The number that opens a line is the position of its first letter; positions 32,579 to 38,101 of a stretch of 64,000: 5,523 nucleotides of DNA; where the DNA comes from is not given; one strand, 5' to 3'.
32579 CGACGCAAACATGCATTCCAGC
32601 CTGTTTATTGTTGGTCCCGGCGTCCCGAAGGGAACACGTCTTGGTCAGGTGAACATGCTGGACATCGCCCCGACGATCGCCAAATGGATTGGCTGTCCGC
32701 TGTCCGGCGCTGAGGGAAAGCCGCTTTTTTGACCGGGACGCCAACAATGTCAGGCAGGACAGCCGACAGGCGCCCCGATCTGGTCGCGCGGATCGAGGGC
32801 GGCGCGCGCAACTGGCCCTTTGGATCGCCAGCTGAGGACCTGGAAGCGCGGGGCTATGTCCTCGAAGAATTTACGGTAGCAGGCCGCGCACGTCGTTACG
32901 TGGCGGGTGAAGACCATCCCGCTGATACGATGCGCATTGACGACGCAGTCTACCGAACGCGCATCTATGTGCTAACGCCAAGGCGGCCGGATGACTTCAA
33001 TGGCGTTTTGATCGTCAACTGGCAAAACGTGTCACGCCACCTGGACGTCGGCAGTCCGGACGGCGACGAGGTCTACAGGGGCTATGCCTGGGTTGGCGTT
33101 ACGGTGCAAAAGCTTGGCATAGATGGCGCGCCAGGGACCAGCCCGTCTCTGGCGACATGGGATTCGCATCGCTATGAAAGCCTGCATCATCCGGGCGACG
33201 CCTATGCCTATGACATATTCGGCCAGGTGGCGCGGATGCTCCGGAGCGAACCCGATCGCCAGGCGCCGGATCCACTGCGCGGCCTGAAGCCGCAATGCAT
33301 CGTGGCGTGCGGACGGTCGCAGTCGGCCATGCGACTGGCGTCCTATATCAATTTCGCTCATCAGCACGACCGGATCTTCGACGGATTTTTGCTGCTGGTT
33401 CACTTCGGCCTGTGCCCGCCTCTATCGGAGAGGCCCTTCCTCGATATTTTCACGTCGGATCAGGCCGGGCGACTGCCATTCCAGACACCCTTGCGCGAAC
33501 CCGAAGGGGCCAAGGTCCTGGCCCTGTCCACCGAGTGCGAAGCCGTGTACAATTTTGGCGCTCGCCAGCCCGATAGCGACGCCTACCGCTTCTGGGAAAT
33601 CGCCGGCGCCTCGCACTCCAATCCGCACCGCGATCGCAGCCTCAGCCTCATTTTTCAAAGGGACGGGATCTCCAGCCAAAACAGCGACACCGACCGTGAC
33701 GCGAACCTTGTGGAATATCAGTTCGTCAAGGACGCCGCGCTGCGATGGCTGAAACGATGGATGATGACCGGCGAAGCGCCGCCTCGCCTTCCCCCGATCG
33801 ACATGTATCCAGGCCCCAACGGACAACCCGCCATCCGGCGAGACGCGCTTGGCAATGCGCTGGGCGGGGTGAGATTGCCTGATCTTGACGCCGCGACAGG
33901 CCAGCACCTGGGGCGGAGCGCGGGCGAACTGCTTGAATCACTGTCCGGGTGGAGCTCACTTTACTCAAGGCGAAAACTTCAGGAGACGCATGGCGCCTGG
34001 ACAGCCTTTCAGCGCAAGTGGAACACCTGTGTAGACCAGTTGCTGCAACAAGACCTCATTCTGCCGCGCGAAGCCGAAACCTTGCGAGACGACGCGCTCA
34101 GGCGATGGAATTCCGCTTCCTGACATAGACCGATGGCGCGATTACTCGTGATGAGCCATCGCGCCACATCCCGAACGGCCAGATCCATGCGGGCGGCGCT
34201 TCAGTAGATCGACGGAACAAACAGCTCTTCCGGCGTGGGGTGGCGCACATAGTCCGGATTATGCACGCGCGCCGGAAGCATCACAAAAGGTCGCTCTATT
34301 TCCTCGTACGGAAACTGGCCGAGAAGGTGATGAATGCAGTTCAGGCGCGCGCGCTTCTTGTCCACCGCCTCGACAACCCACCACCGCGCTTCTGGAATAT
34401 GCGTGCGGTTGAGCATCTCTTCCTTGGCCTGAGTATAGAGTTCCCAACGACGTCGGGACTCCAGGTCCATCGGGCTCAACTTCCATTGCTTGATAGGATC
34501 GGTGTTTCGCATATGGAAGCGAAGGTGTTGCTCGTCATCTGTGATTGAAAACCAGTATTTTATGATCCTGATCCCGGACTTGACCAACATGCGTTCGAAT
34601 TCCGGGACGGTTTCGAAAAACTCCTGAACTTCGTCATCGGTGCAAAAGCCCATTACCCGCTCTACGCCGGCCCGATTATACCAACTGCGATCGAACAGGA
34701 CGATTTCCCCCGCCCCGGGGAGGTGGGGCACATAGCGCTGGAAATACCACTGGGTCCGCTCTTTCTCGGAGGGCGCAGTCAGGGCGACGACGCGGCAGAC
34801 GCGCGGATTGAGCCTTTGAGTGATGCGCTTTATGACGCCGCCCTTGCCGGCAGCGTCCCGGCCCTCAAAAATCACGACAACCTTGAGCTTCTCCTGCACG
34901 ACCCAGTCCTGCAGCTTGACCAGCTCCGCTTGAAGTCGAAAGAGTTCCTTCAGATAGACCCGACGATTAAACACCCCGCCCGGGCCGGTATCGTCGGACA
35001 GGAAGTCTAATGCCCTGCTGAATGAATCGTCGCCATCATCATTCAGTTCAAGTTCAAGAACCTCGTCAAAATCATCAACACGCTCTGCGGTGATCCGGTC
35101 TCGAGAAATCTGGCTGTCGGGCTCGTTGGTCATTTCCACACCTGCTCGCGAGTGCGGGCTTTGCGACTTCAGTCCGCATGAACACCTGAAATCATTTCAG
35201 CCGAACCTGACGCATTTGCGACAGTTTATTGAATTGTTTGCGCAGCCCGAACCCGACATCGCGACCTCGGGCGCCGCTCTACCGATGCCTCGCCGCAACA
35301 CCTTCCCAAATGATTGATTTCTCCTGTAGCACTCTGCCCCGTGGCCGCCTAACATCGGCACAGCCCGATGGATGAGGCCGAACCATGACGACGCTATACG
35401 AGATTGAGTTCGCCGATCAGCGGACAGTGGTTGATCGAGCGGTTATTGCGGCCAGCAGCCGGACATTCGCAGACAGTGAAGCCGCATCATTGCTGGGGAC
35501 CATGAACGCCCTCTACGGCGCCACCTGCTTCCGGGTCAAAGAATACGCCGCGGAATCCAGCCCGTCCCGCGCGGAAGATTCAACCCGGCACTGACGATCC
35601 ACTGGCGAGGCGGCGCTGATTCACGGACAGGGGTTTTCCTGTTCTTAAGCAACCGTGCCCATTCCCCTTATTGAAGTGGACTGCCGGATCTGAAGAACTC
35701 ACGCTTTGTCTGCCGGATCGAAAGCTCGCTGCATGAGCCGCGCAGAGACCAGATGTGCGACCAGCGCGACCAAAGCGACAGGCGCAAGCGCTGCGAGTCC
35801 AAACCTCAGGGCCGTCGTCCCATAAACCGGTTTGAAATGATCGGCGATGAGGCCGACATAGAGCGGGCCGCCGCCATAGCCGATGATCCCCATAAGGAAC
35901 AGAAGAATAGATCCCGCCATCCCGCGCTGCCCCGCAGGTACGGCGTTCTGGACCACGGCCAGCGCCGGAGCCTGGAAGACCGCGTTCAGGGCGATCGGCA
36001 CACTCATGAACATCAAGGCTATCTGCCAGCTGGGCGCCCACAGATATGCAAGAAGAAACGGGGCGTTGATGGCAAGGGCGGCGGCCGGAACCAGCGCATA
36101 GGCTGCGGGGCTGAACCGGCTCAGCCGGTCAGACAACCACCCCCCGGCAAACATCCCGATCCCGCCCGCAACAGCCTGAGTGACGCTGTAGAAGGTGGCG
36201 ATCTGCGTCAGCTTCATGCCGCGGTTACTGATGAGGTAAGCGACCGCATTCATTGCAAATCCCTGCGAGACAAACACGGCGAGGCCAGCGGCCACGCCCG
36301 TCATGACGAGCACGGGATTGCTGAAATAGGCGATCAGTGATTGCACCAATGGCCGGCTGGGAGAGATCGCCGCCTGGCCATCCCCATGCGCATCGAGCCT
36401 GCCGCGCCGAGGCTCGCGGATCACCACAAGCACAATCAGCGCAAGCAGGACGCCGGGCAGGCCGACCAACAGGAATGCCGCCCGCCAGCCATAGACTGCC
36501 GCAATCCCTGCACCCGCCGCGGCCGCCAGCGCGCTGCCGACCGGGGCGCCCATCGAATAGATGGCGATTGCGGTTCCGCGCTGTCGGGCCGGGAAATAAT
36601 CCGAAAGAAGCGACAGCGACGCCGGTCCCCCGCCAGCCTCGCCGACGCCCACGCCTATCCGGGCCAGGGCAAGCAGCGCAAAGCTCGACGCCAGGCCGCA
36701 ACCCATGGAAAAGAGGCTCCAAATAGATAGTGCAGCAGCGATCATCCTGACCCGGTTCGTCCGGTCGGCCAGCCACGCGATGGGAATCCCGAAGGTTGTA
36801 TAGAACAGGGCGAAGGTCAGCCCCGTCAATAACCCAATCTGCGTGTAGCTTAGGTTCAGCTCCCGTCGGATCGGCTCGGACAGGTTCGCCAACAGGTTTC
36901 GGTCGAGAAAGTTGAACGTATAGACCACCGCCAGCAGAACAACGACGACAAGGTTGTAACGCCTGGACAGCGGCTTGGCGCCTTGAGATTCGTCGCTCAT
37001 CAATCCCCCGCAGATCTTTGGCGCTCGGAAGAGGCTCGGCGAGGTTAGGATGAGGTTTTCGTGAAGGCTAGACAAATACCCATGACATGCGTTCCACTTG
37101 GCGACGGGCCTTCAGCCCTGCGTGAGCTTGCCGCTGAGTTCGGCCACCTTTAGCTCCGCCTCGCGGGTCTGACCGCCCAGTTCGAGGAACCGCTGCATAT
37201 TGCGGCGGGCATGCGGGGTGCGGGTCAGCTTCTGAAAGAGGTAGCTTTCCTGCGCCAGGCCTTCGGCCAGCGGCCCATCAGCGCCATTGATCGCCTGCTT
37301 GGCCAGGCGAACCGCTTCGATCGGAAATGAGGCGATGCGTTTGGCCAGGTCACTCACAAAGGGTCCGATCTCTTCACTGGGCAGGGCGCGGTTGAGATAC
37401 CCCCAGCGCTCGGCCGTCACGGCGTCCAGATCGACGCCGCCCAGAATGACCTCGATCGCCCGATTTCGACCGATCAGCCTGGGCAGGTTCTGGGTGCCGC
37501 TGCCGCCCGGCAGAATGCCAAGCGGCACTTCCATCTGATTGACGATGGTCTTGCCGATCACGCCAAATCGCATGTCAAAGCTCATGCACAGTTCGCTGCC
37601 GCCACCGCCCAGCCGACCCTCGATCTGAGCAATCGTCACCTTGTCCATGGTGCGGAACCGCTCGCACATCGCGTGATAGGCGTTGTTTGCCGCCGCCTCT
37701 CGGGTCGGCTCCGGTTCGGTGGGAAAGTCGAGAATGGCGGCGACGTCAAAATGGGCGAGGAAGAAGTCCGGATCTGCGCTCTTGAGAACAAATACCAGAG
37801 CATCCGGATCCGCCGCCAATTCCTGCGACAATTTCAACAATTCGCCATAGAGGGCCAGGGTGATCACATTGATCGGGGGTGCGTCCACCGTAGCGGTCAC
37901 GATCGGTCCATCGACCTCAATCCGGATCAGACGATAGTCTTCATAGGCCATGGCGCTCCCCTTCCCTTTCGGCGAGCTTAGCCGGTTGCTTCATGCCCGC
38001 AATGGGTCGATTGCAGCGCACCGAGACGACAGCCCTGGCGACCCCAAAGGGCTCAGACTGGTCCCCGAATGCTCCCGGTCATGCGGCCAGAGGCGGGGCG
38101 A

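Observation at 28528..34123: PhnZ-like HD oxygenase operon without a partner hydroxylase, coupled to an NPP phosphodiesterase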

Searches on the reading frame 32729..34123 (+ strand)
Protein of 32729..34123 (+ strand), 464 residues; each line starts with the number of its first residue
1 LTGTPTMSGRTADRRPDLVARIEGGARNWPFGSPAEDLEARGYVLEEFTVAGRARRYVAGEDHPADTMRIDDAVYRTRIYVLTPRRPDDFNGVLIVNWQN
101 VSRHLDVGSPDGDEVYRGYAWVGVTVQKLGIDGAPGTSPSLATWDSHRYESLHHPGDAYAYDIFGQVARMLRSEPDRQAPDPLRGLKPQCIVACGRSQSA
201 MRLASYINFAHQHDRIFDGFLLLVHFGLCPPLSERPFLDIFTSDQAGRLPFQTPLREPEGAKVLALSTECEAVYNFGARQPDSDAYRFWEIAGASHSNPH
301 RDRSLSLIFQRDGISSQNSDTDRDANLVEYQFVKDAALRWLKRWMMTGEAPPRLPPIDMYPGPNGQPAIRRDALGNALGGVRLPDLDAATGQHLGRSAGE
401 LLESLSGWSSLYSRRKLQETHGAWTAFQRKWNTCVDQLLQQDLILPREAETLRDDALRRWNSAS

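Call 3: search_protein_families(library=pfam, proteins=[window:32729-34123:+], max_evalue=0.01)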
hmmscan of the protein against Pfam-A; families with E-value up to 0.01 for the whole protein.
window:32729-34123:+ (464 aa): 1 family
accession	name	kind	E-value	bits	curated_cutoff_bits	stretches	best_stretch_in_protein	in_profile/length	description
PF20091.5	Abhydrolase_10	-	1.2e-103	347.8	23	1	21-452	4-427/429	Alpha/beta hydrolase domain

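Call 4: search_protein_families(library=ncbifam, proteins=[window:32729-34123:+], max_evalue=0.01)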
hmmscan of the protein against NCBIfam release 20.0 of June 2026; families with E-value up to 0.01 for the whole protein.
window:32729-34123:+ (464 aa): 0 families

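Call 8: search_solved_structures(query=window:32729-34123:+, max_evalue=1, show_alignments=2)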
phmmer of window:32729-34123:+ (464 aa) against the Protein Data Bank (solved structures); distinct sequences matched with E-value up to 1: 0.

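Call 58: find_homologous_proteins(query=window:32729-34123:+, max_evalue=1e-20)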
Query window:32729-34123:+ (464 aa): 131 proteins with E <= 1e-20 among 8000 candidates; the best 120 are listed.
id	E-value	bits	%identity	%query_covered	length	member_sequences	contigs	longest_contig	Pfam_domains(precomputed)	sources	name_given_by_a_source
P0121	1.1e-255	867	100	80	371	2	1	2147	PF20091.6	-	-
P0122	4.0e-163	562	56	97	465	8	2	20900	PF20091.6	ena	-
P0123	2.3e-161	556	56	98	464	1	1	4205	PF20091.6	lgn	-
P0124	1.2e-160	553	56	95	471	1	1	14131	PF20091.6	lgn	-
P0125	1.6e-134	467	48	96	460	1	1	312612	PF20091.6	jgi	jgi:hypothetical protein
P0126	4.9e-133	462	47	98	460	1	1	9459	PF20091.6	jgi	jgi:hypothetical protein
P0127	2.4e-128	447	47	91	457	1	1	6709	PF20091.6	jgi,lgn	jgi:hypothetical protein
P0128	1.4e-121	425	46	97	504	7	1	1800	PF20091.6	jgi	jgi:hypothetical protein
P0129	8.1e-118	412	44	93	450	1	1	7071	PF20091.6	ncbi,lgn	ncbi:MAG: alpha/beta hydrolase domain-containing protein [Caulobacterales bacterium]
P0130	1.6e-113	398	44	93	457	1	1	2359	PF20091.6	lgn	-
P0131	2.5e-110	388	43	92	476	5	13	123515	PF20091.6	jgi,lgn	jgi:hypothetical protein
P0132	3.5e-103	364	42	93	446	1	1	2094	PF20091.6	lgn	-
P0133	3.5e-101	357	41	95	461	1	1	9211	PF20091.6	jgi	jgi:hypothetical protein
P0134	4.0e-101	357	41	94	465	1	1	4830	PF20091.6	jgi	jgi:hypothetical protein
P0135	5.7e-101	357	42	95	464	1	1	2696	PF20091.6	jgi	jgi:Alpha/beta hydrolase domain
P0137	1.2e-99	352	41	98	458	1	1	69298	PF20091.6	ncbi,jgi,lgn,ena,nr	ncbi:MAG: hypothetical protein JO127_11260 [Caulobacteraceae bacterium]|nr:hypothetical protein [Cau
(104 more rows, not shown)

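Call 59: find_encoding_contigs(protein=P0122, flank=7000, max_places=1)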
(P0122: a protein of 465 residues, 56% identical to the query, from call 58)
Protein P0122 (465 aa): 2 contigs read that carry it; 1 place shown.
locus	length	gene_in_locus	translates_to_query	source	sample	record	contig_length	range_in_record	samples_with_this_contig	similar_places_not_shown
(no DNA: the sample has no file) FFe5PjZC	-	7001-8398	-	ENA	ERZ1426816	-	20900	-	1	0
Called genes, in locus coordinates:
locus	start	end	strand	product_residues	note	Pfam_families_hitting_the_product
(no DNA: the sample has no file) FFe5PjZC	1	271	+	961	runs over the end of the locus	PF10282:Lactonase (faint), PF04185:Phosphoesterase (faint)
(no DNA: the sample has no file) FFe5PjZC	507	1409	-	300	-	PF00561:Abhydrolase_1, PF12697:Abhydrolase_6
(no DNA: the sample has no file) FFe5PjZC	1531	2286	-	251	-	PF01381:HTH_3, PF13560:HTH_31 (weak), PF17765:MLTR_LBD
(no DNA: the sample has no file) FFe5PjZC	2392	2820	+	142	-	-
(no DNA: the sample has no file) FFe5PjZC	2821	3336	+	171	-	PF07858:LEH, PF12680:SnoaL_2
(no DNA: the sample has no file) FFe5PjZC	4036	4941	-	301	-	PF00126:HTH_1, PF03466:LysR_substrate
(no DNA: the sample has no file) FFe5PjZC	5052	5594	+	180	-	PF05153:MIOX (weak), PF01966:HD (weak)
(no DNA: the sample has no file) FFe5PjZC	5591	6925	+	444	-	PF18943:DUF5690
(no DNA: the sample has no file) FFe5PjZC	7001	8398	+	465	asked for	PF20091:Abhydrolase_10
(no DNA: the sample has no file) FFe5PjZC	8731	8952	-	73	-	-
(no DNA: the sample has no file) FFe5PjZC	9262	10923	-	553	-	PF00571:CBS (faint), PF00512:HisKA, PF02518:HATPase_c, PF00072:Response_reg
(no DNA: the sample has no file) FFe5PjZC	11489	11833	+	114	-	-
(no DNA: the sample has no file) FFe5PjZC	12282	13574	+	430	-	PF02698:DUF218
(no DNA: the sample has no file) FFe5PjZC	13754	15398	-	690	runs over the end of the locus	PF07715:Plug, PF00593:TonB_dep_Rec_b-barrel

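Call 60: find_encoding_contigs(protein=P0125, flank=7000, max_places=1)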
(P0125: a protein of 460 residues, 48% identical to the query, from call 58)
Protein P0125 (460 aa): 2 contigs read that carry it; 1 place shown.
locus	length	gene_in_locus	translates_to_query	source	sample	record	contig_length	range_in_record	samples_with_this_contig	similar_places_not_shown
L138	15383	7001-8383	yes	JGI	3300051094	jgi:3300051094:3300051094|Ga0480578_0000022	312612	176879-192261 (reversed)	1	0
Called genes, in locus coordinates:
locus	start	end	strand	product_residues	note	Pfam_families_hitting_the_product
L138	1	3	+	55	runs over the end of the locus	-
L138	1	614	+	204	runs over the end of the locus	PF00857:Isochorismatase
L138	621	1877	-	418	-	PF06441:EHN, PF00561:Abhydrolase_1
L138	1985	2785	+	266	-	PF00106:adh_short, PF08659:KR (weak), PF13561:adh_short_C2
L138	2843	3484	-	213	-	PF00440:TetR_N, PF16859:TetR_C_11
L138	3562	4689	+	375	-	PF02771:Acyl-CoA_dh_N, PF02770:Acyl-CoA_dh_M (weak), PF00441:Acyl-CoA_dh_1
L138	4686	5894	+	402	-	PF02771:Acyl-CoA_dh_N (faint), PF02770:Acyl-CoA_dh_M, PF00441:Acyl-CoA_dh_1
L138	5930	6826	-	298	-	PF00126:HTH_1, PF03466:LysR_substrate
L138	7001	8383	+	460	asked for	PF20091:Abhydrolase_10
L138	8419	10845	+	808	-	PF02515:CoA_transf_3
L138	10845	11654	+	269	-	PF00378:ECH_1, PF16113:ECH_2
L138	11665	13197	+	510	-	PF18313:TLP1_add_C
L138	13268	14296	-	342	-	PF00296:Bac_luciferase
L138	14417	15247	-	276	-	PF00378:ECH_1, PF16113:ECH_2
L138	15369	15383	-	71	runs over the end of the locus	PF06150:ChaB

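Call 61: find_encoding_contigs(protein=P0137, flank=7000, max_places=1)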
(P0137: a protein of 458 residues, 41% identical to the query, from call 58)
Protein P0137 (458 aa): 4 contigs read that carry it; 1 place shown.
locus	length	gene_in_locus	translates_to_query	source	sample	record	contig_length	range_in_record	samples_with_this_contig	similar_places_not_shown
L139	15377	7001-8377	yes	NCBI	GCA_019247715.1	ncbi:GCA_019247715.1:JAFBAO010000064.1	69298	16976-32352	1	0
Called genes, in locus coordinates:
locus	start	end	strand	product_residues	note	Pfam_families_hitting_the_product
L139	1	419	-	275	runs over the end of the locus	PF00106:adh_short, PF08659:KR, PF13561:adh_short_C2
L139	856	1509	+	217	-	PF00440:TetR_N, PF14246:TetR_C_7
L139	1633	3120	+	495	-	PF20091:Abhydrolase_10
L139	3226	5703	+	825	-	PF07715:Plug, PF00593:TonB_dep_Rec_b-barrel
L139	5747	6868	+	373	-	-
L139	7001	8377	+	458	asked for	PF20091:Abhydrolase_10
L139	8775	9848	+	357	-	PF04199:Cyclase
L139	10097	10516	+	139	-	PF03061:4HBT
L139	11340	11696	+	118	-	PF01627:Hpt (weak)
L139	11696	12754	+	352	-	PF01075:Glyco_transf_9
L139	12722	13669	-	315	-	PF00126:HTH_1, PF03466:LysR_substrate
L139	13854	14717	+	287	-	PF00590:TP_methylase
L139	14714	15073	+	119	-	PF11011:DUF2849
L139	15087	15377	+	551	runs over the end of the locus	PF03460:NIR_SIR_ferr, PF01077:NIR_SIR, PF03460:NIR_SIR_ferr, PF01077:NIR_SIR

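Call 72: predict_structure(alignment_id=A2)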
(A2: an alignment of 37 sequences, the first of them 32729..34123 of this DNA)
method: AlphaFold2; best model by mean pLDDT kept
length: 464 residues; sequences in the alignment: 37
mean_pLDDT: 92.4   pTM: 0.93
mean pLDDT of the five models: 92.4, 91.4, 91.3, 91.3, 91.3
residues with pLDDT >= 90: 382; 70-90: 57; 50-70: 18; < 50: 7
segments of 3 or more residues with pLDDT < 50: 1-3
pLDDT, mean of each block of 10 residues (from residue 1): 48 83 93 95 97 93 81 97 98 95 80 96 95 91 96 95 97 88 97 96 96 95 96 88 87 94 98 95 98 95 92 74 84 98 98 98 92 98 98 94 92 97 98 98 98 96 81
secondary structure, 60 per line:
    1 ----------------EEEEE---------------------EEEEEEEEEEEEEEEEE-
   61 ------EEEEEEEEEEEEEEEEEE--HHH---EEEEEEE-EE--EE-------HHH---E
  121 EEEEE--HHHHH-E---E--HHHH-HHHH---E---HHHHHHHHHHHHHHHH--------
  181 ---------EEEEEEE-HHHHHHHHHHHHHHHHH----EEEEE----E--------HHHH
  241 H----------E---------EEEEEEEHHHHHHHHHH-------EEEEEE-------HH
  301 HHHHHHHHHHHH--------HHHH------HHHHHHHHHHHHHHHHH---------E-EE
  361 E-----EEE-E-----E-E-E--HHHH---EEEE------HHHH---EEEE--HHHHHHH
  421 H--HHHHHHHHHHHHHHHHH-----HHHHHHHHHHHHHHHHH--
elements in order: E17-21 E43-59 E67-84 E93-99 E120-125 H128-132 H141-144 H146-149 H157-172 E190-196 H198-214 E219-223 H237-241 E262-268 H269-278 E286-291 H299-312 H321-324 H331-347 E359-361 E367-369 H384-387 E391-394 H401-404 E408-411 H414-421 H424-440 H446-462

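Call 74: fold_search(model_id=the predicted structure, library=pdb)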
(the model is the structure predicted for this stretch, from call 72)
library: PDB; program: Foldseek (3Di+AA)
matches with E <= 10: 1217; with E <= 0.001: 388
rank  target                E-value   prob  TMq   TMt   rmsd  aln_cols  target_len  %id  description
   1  2bkl_A                1.4e-06  1.00  0.27  0.20  10.8       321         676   10  Structural and Mechanistic Analysis of Two Prolyl Endopeptidases: Role of Inter-Domain Dynamics in Catalysis and Speci (released 2005-03-09)
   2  4bp8_A                1.5e-06  1.00  0.31  0.21   9.9       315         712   11  Oligopeptidase B from Trypanosoma brucei - open form (released 2014-02-12)
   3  3nuz_A                1.5e-06  1.00  0.24  0.27  13.5       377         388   14  Crystal structure of a putative acetyl xylan esterase (BF1801) from Bacteroides fragilis NCTC 9343 at 2.30 A resolutio (released 2010-08-04)
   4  2bkl_B                1.8e-06  1.00  0.28  0.21  11.3       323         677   10  Structural and Mechanistic Analysis of Two Prolyl Endopeptidases: Role of Inter-Domain Dynamics in Catalysis and Speci (released 2005-03-09)
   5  3iuj                  2.0e-06  1.00  0.27  0.19  10.5       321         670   11  apPEP_WT2 opened state (released 2010-05-05)
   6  3nuz_E                2.4e-06  1.00  0.24  0.28  13.6       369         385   14  Crystal structure of a putative acetyl xylan esterase (BF1801) from Bacteroides fragilis NCTC 9343 at 2.30 A resolutio (released 2010-08-04)
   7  3nuz_B                4.1e-06  1.00  0.24  0.28  13.7       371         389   14  Crystal structure of a putative acetyl xylan esterase (BF1801) from Bacteroides fragilis NCTC 9343 at 2.30 A resolutio (released 2010-08-04)
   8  7zb2_DDD              4.4e-06  1.00  0.25  0.18  17.8       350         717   12  apo macrocyclase OphP (released 2022-07-06)
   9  3iuq                  5.6e-06  1.00  0.28  0.20   9.8       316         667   10  apPEP_D622N+PP closed state (released 2010-05-05)
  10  7zb2_GGG              5.6e-06  1.00  0.25  0.18  17.4       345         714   11  apo macrocyclase OphP (released 2022-07-06)
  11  1o6f                  6.3e-06  1.00  0.23  0.16  15.6       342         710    9  PROLYL OLIGOPEPTIDASE FROM PORCINE BRAIN, D641A MUTANT WITH BOUND PEPTIDE LIGAND SUC-GLY-PRO (released 2002-11-18)
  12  2xe4_A                6.6e-06  1.00  0.30  0.21   9.5       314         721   10  Structure of Oligopeptidase B from Leishmania major (released 2010-10-06)
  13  9q5y_B                8.4e-06  1.00  0.24  0.16  15.3       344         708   10  Human prolyl endopeptidase (PREP) - complex with YX45 (released 2026-01-21)
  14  4bp9_A                1.0e-05  1.00  0.29  0.20  10.0       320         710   11  Oligopeptidase B from Trypanosoma brucei with covalently bound antipain - closed form (released 2014-02-12)
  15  3iul                  1.0e-05  1.00  0.26  0.19  10.9       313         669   11  apPEP_WT1 opened state (released 2010-05-05)
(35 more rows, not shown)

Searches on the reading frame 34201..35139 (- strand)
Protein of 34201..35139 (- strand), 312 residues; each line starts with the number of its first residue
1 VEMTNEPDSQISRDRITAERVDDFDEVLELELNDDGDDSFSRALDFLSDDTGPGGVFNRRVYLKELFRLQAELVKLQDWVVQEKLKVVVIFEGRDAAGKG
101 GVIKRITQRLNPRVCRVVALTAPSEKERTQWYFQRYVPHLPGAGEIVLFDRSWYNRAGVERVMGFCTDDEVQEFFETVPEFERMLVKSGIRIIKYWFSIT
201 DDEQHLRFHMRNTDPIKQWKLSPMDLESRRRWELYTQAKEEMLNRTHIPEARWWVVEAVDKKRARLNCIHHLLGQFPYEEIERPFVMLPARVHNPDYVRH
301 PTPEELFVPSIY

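Call 3: search_protein_families(library=pfam, proteins=[window:34201-35139:-], max_evalue=0.01)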
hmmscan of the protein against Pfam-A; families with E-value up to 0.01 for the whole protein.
window:34201-35139:- (312 aa): 1 family
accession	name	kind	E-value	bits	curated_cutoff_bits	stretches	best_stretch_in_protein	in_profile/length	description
PF03976.20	PPK2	-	4.1e-106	354.1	22.3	1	59-283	4-228/229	Polyphosphate kinase 2 (PPK2)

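Call 4: search_protein_families(library=ncbifam, proteins=[window:34201-35139:-], max_evalue=0.01)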
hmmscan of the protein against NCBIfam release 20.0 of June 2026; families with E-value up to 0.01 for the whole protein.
window:34201-35139:- (312 aa): 5 families
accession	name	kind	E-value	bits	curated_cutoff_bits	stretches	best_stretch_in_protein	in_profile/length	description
TIGR03707.1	PPK2_P_aer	equivalog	4.7e-111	370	301.8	1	58-283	3-228/230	polyphosphate kinase 2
TIGR03708.1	poly_P_AMP_trns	equivalog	4.1e-68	230.2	547.65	1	58-273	271-486/493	polyphosphate:AMP phosphotransferase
TIGR03709.1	PPK2_rel_1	subfamily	9.6e-53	179.1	247.2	1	63-273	32-243/264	PPK2 family polyphosphate kinase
NF050016.1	PolyPhAMPPhtase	equivalog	4.9e-52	177.1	800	1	74-276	267-469/472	polyphosphate:AMP phosphotransferase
NF042973.1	ADPpolyPPhtase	equivalog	2.3e-40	138.6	450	1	62-269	33-253/285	ADP-polyphosphate phosphotransferase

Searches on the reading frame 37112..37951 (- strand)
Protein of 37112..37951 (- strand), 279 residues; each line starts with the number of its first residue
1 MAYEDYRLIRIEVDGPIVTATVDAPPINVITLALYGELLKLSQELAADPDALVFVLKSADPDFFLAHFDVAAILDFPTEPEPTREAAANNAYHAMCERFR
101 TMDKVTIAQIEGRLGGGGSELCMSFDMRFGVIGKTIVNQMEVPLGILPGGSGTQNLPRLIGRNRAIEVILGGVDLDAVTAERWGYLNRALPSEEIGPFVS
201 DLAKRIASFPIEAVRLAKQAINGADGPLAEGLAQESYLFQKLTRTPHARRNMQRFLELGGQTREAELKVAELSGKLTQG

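Call 3: search_protein_families(library=pfam, proteins=[window:37112-37951:-], max_evalue=0.01)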
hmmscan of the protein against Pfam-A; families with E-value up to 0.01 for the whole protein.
window:37112-37951:- (279 aa): 2 families
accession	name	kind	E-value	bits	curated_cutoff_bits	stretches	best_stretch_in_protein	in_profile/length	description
PF00378.25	ECH_1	-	2.4e-26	93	27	1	17-257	6-242/251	Enoyl-CoA hydratase/isomerase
PF16113.10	ECH_2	-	2e-10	41.2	27.2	1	27-207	12-189/335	Enoyl-CoA hydratase/isomerase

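Call 4: search_protein_families(library=ncbifam, proteins=[window:37112-37951:-], max_evalue=0.01)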
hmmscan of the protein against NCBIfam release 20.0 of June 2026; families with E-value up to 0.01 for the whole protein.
window:37112-37951:- (279 aa): 66 families (the best 25 are shown)
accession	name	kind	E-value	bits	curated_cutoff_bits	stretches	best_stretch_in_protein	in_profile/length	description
NF005803.0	PRK07658.1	equivalog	1.1e-28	100.4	313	1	8-257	3-248/257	enoyl-CoA hydratase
NF004517.0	PRK05862.1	equivalog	1.2e-28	100.3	396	1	6-257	3-248/257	enoyl-CoA hydratase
NF004475.0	PRK05809.1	subfamily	5.9e-27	94.8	394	1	6-257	3-251/260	short-chain-enoyl-CoA hydratase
NF005802.0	PRK07657.1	equivalog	1.4e-25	90.3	363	1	27-257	25-251/260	enoyl-CoA hydratase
NF006566.0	PRK09076.1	subfamily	2.4e-25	89.6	286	1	8-257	6-251/260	enoyl-CoA hydratase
NF006699.0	PRK09245.1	subfamily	7.1e-24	84.5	354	1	8-246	4-245/266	crotonase/enoyl-CoA hydratase family protein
NF008363.0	PRK11154.1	equivalog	1.6e-23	82.8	869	1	17-204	18-203/708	fatty acid oxidation complex subunit alpha FadJ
NF006007.0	PRK08138.1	subfamily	2.9e-23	82.6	355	1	28-257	30-252/261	enoyl-CoA hydratase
NF004634.0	PRK05980.1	equivalog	5.2e-23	81.8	375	1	9-257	5-254/263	crotonase/enoyl-CoA hydratase family protein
NF007239.0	PRK09674.1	equivalog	1.6e-22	80.2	371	1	28-257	26-248/257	2,3-dehydroadipyl-CoA hydratase PaaF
NF004795.0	PRK06143.1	subfamily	2.2e-22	79.8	283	1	18-257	21-255/260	enoyl-CoA hydratase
NF004840.0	PRK06190.1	equivalog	1.4e-21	77.3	253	1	8-248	5-241/260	enoyl-CoA hydratase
NF051848.1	EnCoAHydtEchA19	equivalog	2.6e-21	76.4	400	1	10-257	3-249/258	enoyl-CoA hydratase EchA19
NF006108.0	PRK08259.1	equivalog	9.3e-21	74.5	273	1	9-257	5-246/256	crotonase/enoyl-CoA hydratase family protein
TIGR02280.1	PaaB1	equivalog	2.4e-19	69.8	345.15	1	17-256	9-246/256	2-(1,2-epoxy-1,2-dihydrophenyl)acetyl-CoA isomerase PaaG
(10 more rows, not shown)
